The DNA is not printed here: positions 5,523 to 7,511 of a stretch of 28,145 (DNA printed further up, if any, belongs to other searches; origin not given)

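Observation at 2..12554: Self-contained divergent cluster for importing and stripping nitrogen from an unknown purine/pterin/pyrimidine-like compound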

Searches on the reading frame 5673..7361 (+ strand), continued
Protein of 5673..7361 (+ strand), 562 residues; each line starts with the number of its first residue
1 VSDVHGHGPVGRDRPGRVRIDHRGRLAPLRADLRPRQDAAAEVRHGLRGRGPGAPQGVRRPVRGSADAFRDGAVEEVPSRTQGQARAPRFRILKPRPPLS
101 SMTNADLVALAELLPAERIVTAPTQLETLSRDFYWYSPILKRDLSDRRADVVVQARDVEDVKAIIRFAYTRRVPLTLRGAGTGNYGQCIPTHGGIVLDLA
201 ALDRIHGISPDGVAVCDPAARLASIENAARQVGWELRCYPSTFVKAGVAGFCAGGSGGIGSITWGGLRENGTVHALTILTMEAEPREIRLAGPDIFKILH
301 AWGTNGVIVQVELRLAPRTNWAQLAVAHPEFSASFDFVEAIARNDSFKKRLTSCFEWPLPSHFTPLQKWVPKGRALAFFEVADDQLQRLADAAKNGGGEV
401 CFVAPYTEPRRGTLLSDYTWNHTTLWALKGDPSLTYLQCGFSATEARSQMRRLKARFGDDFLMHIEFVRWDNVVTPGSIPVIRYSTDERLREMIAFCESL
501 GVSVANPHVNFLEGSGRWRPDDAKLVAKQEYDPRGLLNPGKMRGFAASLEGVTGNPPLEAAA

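Call 48: search_dna_similar(query=window:5976-7361:+, collection=plasmids, mode=protein, max_rows=30, max_evalue=1e-30)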
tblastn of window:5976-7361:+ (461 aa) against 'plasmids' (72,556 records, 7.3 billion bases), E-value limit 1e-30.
Records with a match: 141; places in all: 142; records where one place covers at least 80% of the query: 141.
Best place of each record, by identity: <60% 141.
By first word of the organism name: Rhizobium 109; Pantoea 5; Agrobacterium 4; Klebsiella 4; Pseudosulfitobacter 2; Alloyangia 2; Nitratireductor 1; Paroceanicella 1; Hyphomicrobiales 1; Rahnella 1; and 11 more.
By predicted mobility (MOB-suite, as given by PLSDB): non-mobilizable 75; conjugative 63; mobilizable 3.
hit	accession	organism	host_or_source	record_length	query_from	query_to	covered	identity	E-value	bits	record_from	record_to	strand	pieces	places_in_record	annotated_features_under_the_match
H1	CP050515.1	Rhizobium leguminosarum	Trifolium repens,cell culture,root ...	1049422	4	441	95%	41.3%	6e-81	280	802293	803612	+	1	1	FAD-binding oxidoreductase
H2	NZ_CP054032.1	Rhizobium indicum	Pisum sativum l. (pea),Pure culture,Pea ...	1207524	4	441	95%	41.0%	8e-82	283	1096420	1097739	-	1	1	record has no annotation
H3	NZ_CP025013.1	Rhizobium leguminosarum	Lotus corniculatus,Bacteria culture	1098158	4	441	95%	41.0%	3e-81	281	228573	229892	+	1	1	record has no annotation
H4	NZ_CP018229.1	Rhizobium leguminosarum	Vavilovia formosa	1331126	4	441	95%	41.0%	3e-81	281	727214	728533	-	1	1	record has no annotation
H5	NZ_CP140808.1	Rhizobium beringeri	Trifolium pratense,whole organism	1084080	4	441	95%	41.0%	3e-81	281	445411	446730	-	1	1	record has no annotation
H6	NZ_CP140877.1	Rhizobium beringeri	Trifolium pratense,whole organism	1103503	4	441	95%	41.0%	3e-81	281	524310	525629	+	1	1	record has no annotation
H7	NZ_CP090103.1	Rhizobium leguminosarum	Trifolium pratense,Cell culture,Plant ...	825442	4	441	95%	41.0%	4e-81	281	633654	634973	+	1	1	FAD-binding oxidoreductase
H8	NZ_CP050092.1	Rhizobium leguminosarum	Trifolium pratense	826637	4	441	95%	41.0%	4e-81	281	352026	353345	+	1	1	FAD-binding oxidoreductase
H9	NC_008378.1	Rhizobium johnstonii 3841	-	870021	4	441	95%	41.0%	4e-81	281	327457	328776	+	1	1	FAD-binding oxidoreductase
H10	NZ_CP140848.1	Rhizobium johnstonii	-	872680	4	441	95%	41.0%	4e-81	281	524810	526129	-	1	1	FAD-binding oxidoreductase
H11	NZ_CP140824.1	Rhizobium johnstonii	Trifolium pratense,whole organism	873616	4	441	95%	41.0%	4e-81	281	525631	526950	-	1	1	FAD-binding oxidoreductase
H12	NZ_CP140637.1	Rhizobium indigoferae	Indigofera amblyantha,Pure culture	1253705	4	441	95%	41.0%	4e-81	281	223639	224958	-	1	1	record has no annotation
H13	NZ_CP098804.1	Rhizobium anhuiense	Trifolium dubium,Cell culture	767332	4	441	95%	41.0%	5e-81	280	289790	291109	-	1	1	FAD-binding oxidoreductase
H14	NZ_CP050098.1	Rhizobium leguminosarum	Trifolium pratense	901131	4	441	95%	41.0%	6e-81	280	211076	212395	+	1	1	FAD-binding oxidoreductase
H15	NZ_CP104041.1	Rhizobium sp. WSM4643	Pisum sativum,Cell culture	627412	4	441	95%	40.8%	1e-81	282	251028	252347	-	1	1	FAD-binding oxidoreductase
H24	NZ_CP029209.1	Nitratireductor sp. OM-1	-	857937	1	441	96%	40.5%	8e-70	248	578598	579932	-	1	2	FAD-binding oxidoreductase | cytosine deaminase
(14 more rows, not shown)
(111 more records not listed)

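Call 49: get_annotated_region(hit=H9, flank=12000)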
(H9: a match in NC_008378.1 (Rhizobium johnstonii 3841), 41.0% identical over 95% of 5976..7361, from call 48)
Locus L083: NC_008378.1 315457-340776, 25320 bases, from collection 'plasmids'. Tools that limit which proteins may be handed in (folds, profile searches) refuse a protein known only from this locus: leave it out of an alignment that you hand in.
description: Rhizobium johnstonii 3841 plasmid pRL12, complete sequence
organism: Rhizobium johnstonii 3841 (NCBI taxid 216596)
taxonomy: Bacteria; Pseudomonadota; Alphaproteobacteria; Hyphomicrobiales; Rhizobiaceae; Rhizobium; Rhizobium johnstonii; Rhizobium johnstonii 3841
host: -; source: -; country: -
typing (MOB-suite, as given by PLSDB): conjugative; relaxase MOBQ; mating-pair formation MPF_T
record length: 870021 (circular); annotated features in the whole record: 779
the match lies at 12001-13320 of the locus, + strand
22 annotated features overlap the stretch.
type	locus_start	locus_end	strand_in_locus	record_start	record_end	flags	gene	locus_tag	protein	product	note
CDS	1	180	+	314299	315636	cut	-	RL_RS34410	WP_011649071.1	epoxide hydrolase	-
CDS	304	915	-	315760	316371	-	-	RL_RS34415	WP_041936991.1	nucleotidyltransferase family protein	-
CDS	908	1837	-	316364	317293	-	-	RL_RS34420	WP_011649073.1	XdhC family protein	-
CDS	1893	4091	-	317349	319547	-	paoC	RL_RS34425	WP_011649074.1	aldehyde oxidoreductase molybdenum-binding subunit PaoC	-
CDS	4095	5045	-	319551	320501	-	-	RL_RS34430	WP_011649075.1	xanthine dehydrogenase family protein subunit M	-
CDS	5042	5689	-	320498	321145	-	paoA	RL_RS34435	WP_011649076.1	aldehyde dehydrogenase iron-sulfur subunit PaoA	-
CDS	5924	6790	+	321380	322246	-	-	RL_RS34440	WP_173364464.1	creatininase family protein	-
CDS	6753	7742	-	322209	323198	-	-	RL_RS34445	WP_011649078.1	LysR family transcriptional regulator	-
CDS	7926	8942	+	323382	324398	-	-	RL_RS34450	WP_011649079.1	ABC transporter substrate-binding protein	-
CDS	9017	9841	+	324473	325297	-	-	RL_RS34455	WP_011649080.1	ABC transporter ATP-binding protein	-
CDS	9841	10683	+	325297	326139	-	-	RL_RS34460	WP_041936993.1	ABC transporter permease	-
CDS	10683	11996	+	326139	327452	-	-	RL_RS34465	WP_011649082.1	cytosine deaminase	-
CDS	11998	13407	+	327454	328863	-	-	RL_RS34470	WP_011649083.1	FAD-binding oxidoreductase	-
CDS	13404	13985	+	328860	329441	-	-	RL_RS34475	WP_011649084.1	NAD(P)H-dependent oxidoreductase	-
CDS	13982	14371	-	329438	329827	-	-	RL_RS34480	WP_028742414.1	RidA family protein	-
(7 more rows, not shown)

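Call 50: get_annotated_region(hit=H24, flank=10000)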
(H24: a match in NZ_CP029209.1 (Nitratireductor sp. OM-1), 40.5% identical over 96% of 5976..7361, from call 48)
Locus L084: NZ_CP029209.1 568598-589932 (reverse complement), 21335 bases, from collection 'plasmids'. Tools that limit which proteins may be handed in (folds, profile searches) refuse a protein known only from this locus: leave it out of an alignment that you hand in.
description: Nitratireductor sp. OM-1 plasmid pOM-1, complete sequence
organism: Nitratireductor sp. OM-1 (NCBI taxid 1756988)
taxonomy: Bacteria; Pseudomonadota; Alphaproteobacteria; Hyphomicrobiales; Phyllobacteriaceae; Nitratireductor; Nitratireductor sp. OM-1
host: -; source: -; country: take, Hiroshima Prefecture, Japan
typing (MOB-suite, as given by PLSDB): non-mobilizable
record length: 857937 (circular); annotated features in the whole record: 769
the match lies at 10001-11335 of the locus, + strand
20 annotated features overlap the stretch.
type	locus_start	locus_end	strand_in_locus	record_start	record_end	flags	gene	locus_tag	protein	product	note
CDS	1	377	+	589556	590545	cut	-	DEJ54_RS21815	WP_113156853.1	TRAP transporter substrate-binding protein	-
CDS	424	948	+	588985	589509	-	-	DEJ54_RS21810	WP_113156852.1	TRAP transporter small permease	GO:0015740 - C4-dicarboxylate transport [Evidence IEA]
CDS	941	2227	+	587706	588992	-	-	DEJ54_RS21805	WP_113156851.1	TRAP transporter large permease subunit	GO:0015740 - C4-dicarboxylate transport [Evidence IEA]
CDS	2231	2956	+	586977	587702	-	-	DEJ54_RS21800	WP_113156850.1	GntR family transcriptional regulator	-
CDS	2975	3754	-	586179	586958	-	-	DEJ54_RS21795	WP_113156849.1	IclR family transcriptional regulator C-terminal domain-containing protein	-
CDS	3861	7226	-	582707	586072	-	-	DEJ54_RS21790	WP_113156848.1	hydantoinase B/oxoprolinase family protein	-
CDS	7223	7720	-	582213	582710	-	-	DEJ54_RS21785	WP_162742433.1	ureidoglycolate lyase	GO:0000256 - allantoin catabolic process [Evidence IEA]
CDS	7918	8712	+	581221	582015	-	-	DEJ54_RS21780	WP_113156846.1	creatininase family protein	-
CDS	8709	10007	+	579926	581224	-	-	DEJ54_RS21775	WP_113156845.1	cytosine deaminase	-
CDS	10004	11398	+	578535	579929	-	-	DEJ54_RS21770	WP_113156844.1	FAD-binding oxidoreductase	-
CDS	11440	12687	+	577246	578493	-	-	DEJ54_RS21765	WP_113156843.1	FAD-dependent oxidoreductase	-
CDS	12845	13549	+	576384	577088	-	-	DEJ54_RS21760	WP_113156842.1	ABC transporter ATP-binding protein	-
CDS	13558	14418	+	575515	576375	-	-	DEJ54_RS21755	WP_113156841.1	ABC transporter permease subunit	GO:0055085 - transmembrane transport [Evidence IEA]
CDS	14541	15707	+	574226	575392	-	-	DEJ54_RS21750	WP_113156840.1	hypothetical protein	-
CDS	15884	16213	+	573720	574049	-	-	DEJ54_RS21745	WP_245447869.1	Rid family hydrolase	-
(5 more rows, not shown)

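Call 55: search_solved_structures(query=L003:3715-5121:-, max_evalue=1e-20)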
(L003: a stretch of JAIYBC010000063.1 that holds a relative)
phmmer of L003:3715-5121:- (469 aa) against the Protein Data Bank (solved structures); distinct sequences matched with E-value up to 1e-20: 16.
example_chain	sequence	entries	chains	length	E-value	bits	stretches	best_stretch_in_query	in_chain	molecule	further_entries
3hpa_A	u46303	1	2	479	1.5e-110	373.3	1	13-465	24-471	AMIDOHYDROLASE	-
7ww2_A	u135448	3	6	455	9.7e-99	334.4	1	21-465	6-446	8-oxoguanine deaminase | Hydroxydechloroatrazine ethylaminohydrolase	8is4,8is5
2paj_A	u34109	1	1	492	1.1e-61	212.1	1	70-467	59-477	putative cytosine/guanine deaminase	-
5hme_A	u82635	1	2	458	2.7e-59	204.3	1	21-458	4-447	Triazine hydrolase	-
5hmf_A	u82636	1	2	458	6.3e-59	203.1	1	21-458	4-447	Triazine hydrolase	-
4l9x_A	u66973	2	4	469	6.6e-59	203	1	20-458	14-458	Triazine hydrolase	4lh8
3ls9_A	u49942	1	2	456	8.2e-59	202.7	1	22-458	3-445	Triazine hydrolase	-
5hmd_A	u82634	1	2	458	1.2e-58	202.2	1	21-458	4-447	Triazine hydrolase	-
3lsb_A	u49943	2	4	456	1.9e-58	201.5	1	22-458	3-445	Triazine hydrolase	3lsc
3lnp_A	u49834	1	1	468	3.5e-44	154.5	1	41-458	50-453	Amidohydrolase family Protein OLEI01672_1_465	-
4v1x_A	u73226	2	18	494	1.6e-43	152.3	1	19-442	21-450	ATRAZINE CHLOROHYDROLASE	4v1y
4dyk_A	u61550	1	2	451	3.7e-43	151.1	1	62-462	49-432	AMIDOHYDROLASE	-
4gbd_A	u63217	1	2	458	4.1e-43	150.9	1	46-462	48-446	Putative uncharacterized protein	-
4f0r_A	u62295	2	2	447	2.9e-38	135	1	28-452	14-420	5-methylthioadenosine/S-adenosylhomocysteine deaminase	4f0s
4dzh_A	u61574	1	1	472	4.9e-37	130.9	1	12-443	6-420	AMIDOHYDROLASE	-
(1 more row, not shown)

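Call 60: search_protein_families(library=ncbifam, proteins=[L003:3715-5121:-, L058:7928-9292:-, L067:1204-2136:-, L045:15524-16342:+, L009:16574-17368:+, L083:10683-11996:+, L083:5924-6790:+, L083:11998-13407:+], max_evalue=1e-10)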
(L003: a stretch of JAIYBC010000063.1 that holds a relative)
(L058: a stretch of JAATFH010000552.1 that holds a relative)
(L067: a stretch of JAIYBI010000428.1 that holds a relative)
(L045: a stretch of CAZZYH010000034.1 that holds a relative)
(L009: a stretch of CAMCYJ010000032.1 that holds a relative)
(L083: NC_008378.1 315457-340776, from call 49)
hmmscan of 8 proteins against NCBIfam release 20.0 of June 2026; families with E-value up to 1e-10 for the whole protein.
L003:3715-5121:- (469 aa): 23 families
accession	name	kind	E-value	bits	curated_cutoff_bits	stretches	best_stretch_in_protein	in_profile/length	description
NF006055.0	PRK08203.1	equivalog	1e-153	512.1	532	1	18-467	3-449/455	8-oxoguanine deaminase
NF009059.0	PRK12393.1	equivalog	1.5e-103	347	543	1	20-466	6-453/460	amidohydrolase family protein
NF005557.0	PRK07228.1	equivalog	3.4e-75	253.4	522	1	26-467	7-436/445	5'-deoxyadenosine deaminase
NF006549.0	PRK09045.1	equivalog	4.5e-67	226.6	540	1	25-464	13-435/444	TRZ/ATZ family hydrolase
NF006056.0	PRK08204.1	subfamily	2.4e-51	174.9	391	1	19-465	3-437/449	hypothetical protein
NF004701.0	PRK06038.1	equivalog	3.6e-50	170.9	609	1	27-466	11-424/432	N-ethylammeline chlorohydrolase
NF005211.0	PRK06687.1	equivalog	9.6e-49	166.3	703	1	220-454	182-419/419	TRZ/ATZ family protein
NF006252.0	PRK08393.1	equivalog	4.2e-46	157.8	617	1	70-463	43-418/424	N-ethylammeline chlorohydrolase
NF012037.0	PRK15493.1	equivalog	8.8e-45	153.3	779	1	28-450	9-415/435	bifunctional S-methyl-5'-thioadenosine deaminase/S-adenosylhomocysteine deaminase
NF006681.0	PRK09229.1-2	equivalog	6.7e-43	147.1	362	1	36-458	16-440/451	formimidoylglutamate deiminase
NF004801.0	PRK06151.1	subfamily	1.8e-36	126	416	1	67-461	44-455/491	chlorohydrolase family protein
NF006679.0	PRK09228.1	subfamily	1.1e-33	116.7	351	1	38-408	28-385/433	guanine deaminase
TIGR02967.1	guan_deamin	equivalog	3.1e-33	115.3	375.4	1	39-408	4-360/401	guanine deaminase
NF004995.0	PRK06380.1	subfamily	5.3e-32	111.3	567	1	28-453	9-408/418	metal-dependent hydrolase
NF005540.0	PRK07203.1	equivalog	8e-32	110.4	444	1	27-468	7-438/444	putative aminohydrolase SsnA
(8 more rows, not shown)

L058:7928-9292:- (455 aa): 26 families (the best 25 are shown)
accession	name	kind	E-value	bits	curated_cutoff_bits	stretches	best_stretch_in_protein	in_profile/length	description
NF005460.0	PRK07056.1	subfamily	4.9e-69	233.4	447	1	21-447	7-449/457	amidase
NF005688.0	PRK07488.1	equivalog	7.7e-64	216.3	532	1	22-314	11-294/474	indoleacetamide hydrolase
NF004766.0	PRK06102.1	equivalog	4.7e-63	213.9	559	1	19-439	5-439/455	amidase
NF006169.0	PRK08310.1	equivalog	4.2e-60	204.2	391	1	74-447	12-390/395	amidase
NF004622.0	PRK05962.1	equivalog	4.8e-56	190.4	463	1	41-447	7-424/431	amidase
NF006631.0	PRK09201.1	equivalog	3.4e-51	174.4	461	1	22-427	7-426/466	AtzE family amidohydrolase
NF006043.0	PRK08186.1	subfamily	9e-48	163.1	487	1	21-216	6-194/600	allophanate hydrolase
TIGR02715.1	amido_AtzE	subfamily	2.3e-47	162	425.75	1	25-429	3-421/452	AtzE family amidohydrolase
TIGR00132.1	gatA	equivalog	2.6e-45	155.1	481.1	1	38-328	12-305/466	Asp-tRNA(Asn)/Glu-tRNA(Gln) amidotransferase subunit GatA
NF004815.0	PRK06169.1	equivalog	1.1e-42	146.2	506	1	23-213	11-199/471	amidase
NF005450.0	PRK07042.1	equivalog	1.6e-39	135.7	458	1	23-394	8-385/464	amidase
TIGR02713.1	allophanate_hyd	equivalog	2.9e-39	135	511.05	1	71-216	15-157/563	allophanate hydrolase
NF009119.0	PRK12470.1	equivalog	7.1e-38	130.8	498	1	37-446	24-447/462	amidase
NF004816.0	PRK06170.1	equivalog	3.4e-34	118.3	503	1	23-328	13-330/493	amidase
NF005687.0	PRK07487.1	subfamily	5.6e-34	117.7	428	1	26-214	12-197/468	amidase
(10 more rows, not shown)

L067:1204-2136:- (311 aa): 1 family
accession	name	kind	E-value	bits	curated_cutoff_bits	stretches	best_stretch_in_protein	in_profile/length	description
NF045496.1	FormamaseFmdA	equivalog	1.5e-35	122.8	500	1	11-140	21-157/407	formamidase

L045:15524-16342:+ (273 aa): 0 families

L009:16574-17368:+ (265 aa): 0 families

L083:10683-11996:+ (437 aa): 9 families
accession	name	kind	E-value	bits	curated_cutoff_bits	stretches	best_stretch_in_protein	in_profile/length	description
NF005759.0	PRK07583.1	equivalog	1.4e-210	699.5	403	1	4-435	3-435/438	cytosine deaminase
NF005748.0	PRK07572.1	subfamily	3.5e-51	174.6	438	1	34-430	12-409/426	cytosine deaminase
NF004636.0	PRK05985.1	subfamily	2.3e-48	165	408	1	37-424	15-391/398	amidohydrolase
NF006685.0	PRK09230.1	subfamily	4.9e-39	133.9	483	1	24-426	6-409/426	cytosine deaminase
NF005312.0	PRK06846.1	subfamily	1.6e-29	103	447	1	38-424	31-408/412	amidohydrolase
NF005365.0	PRK06886.1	equivalog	4.1e-19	68.8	340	1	79-366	26-315/327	hypothetical protein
NF006689.0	PRK09237.1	equivalog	9.2e-12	44.2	371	0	354-400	293-339/383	amidohydrolase/deacetylase family metallohydrolase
TIGR01224.1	hutI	equivalog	4.9e-11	42.1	298.15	0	215-408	200-363/377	imidazolonepropionase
TIGR03178.1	allantoinase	equivalog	8.5e-11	41.3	357.85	0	359-399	346-386/441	allantoinase AllB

L083:5924-6790:+ (288 aa): 3 families
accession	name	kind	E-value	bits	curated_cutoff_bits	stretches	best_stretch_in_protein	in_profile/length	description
TIGR03964.1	mycofact_creat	equivalog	9e-35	120.3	172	1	41-278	9-221/228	mycofactocin biosynthesis peptidyl-dipeptidase MftE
TIGR04448.1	creatininase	equivalog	6.3e-28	98.1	235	1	33-274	2-242/246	creatininase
NF041098.2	diketo_inos_hlase_IolN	equivalog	2.1e-17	63.2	245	1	29-282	8-271/307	3-dehydro-scyllo-inosose hydrolase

L083:11998-13407:+ (469 aa): 4 families
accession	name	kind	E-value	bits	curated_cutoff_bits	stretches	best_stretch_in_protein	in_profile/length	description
TIGR00387.1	glcD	equivalog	3.1e-27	95.5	567.9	1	49-232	1-190/413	glycolate oxidase subunit GlcD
NF008408.0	PRK11230.1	equivalog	2e-21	76.1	897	1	48-233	58-249/499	glycolate oxidase subunit GlcD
NF049975.1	2HglutDHaseYdiJ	equivalog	8.2e-15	53.6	1350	1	47-180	53-187/1018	D-2-hydroxyglutarate dehydrogenase YdiJ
NF008439.0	PRK11282.1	equivalog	2.4e-11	43.1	284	0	55-215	8-173/358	glycolate oxidase subunit GlcE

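Call 66: search_dna_similar(query=window:5976-7361:+, collection=plasmids, mode=protein, max_rows=60, max_evalue=1e-30, rows=spread)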
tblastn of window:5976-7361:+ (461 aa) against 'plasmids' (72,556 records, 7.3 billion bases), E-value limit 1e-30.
Records with a match: 141; places in all: 142; records where one place covers at least 80% of the query: 141.
Best place of each record, by identity: <60% 141.
By first word of the organism name: Rhizobium 109; Pantoea 5; Agrobacterium 4; Klebsiella 4; Pseudosulfitobacter 2; Alloyangia 2; Nitratireductor 1; Paroceanicella 1; Hyphomicrobiales 1; Rahnella 1; and 11 more.
By predicted mobility (MOB-suite, as given by PLSDB): non-mobilizable 75; conjugative 63; mobilizable 3.
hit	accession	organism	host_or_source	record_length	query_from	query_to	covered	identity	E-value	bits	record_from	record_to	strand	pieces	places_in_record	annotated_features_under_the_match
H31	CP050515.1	Rhizobium leguminosarum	Trifolium repens,cell culture,root ...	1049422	4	441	95%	41.3%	6e-81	280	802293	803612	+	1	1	FAD-binding oxidoreductase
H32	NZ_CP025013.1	Rhizobium leguminosarum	Lotus corniculatus,Bacteria culture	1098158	4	441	95%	41.0%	3e-81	281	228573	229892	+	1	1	record has no annotation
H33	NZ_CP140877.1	Rhizobium beringeri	Trifolium pratense,whole organism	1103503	4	441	95%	41.0%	3e-81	281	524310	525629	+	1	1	record has no annotation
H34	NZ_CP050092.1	Rhizobium leguminosarum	Trifolium pratense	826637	4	441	95%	41.0%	4e-81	281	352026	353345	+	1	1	FAD-binding oxidoreductase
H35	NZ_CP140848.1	Rhizobium johnstonii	-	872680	4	441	95%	41.0%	4e-81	281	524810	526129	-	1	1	FAD-binding oxidoreductase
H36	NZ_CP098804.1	Rhizobium anhuiense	Trifolium dubium,Cell culture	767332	4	441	95%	41.0%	5e-81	280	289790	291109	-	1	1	FAD-binding oxidoreductase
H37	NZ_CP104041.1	Rhizobium sp. WSM4643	Pisum sativum,Cell culture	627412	4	441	95%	40.8%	1e-81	282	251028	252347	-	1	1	FAD-binding oxidoreductase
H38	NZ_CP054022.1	Rhizobium indicum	Pisum sativum l. (pea),Pure culture,Pea ...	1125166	4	441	95%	40.8%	3e-81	281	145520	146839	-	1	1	record has no annotation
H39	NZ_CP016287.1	Rhizobium leguminosarum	Vavilovia formosa,cell culture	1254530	4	441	95%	40.8%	4e-81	280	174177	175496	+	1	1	record has no annotation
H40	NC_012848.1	Rhizobium leguminosarum bv. trifolii WSM1325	-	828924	4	441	95%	40.8%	6e-81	280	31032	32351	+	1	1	FAD-binding oxidoreductase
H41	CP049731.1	Rhizobium leguminosarum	Pisum sativum,Pisum sativum nodules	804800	4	441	95%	40.6%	6e-81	280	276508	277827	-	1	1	FAD-binding oxidoreductase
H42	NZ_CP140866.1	Rhizobium leguminosarum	Trifolium pratense,whole organism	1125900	4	441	95%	40.6%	6e-81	280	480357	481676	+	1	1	record has no annotation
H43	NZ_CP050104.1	Rhizobium leguminosarum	Trifolium repens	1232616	4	441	95%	40.6%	6e-81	280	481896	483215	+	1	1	record has no annotation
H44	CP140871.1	Rhizobium ruizarguesonis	Trifolium pratense,whole organism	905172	4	441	95%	40.6%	6e-81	280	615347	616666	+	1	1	FAD-binding oxidoreductase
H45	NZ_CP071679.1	Rhizobium ruizarguesonis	lentil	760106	4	441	95%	40.6%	8e-81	280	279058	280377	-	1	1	FAD-binding oxidoreductase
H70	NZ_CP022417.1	Pseudosulfitobacter pseudonitzschiae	Skeletonema marinoi strain RO5AC,Cell ...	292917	3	448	97%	37.9%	9e-69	244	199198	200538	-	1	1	FAD-binding oxidoreductase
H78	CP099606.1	Comamonadaceae bacterium OTU4NAUVB1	Arabidopsis thaliana,pure culture,leaf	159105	6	442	95%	38.1%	2e-70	249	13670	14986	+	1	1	FAD-binding oxidoreductase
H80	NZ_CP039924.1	Agrobacterium tumefaciens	-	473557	4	441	95%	37.8%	2e-71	253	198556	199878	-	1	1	FAD-binding oxidoreductase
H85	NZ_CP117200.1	Pantoea sp. SS70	Solanum tuberosum L.,cell culture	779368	18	444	93%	37.4%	2e-67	241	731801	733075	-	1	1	FAD-binding oxidoreductase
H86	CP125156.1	Klebsiella pneumoniae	-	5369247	6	445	95%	35.7%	1e-67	241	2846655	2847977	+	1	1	FAD-binding oxidoreductase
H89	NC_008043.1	Ruegeria sp. TM1040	-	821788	10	444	94%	35.2%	2e-61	224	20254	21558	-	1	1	FAD-binding oxidoreductase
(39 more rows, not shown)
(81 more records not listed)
